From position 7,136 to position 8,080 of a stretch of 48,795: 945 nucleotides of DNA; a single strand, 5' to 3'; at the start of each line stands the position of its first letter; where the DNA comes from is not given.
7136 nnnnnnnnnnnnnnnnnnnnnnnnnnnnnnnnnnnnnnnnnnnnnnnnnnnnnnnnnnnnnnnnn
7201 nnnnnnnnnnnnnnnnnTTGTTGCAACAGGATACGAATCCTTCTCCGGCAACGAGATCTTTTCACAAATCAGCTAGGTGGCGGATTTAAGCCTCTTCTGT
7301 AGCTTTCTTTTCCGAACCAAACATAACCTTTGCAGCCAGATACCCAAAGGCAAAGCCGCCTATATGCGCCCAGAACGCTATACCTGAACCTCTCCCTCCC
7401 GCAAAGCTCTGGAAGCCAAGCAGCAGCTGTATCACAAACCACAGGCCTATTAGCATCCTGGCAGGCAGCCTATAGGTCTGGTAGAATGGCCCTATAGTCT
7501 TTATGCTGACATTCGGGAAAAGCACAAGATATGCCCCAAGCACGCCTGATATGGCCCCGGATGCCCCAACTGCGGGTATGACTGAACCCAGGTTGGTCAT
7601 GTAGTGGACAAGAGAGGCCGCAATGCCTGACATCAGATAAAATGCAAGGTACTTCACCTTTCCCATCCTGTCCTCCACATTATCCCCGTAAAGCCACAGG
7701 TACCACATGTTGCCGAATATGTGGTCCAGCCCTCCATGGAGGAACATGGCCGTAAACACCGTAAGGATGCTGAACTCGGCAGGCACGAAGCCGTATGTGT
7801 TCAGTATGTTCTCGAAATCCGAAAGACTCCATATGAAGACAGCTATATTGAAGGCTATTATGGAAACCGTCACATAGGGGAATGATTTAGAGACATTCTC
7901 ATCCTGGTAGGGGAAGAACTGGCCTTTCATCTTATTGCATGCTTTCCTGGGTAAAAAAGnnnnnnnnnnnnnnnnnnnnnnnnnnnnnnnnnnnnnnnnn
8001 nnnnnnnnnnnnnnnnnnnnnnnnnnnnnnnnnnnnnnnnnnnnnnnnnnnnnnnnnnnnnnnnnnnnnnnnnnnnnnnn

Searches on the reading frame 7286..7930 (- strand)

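Call 15: search_protein_families(library=pfam, proteins=[window:7286-7930:-])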
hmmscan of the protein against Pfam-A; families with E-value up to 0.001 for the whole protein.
window:7286-7930:- (214 aa): 1 family
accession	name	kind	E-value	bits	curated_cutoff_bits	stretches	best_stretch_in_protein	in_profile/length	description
PF01694.28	Rhomboid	-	6.1e-34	117.7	22.6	1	55-204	4-141/143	Rhomboid domain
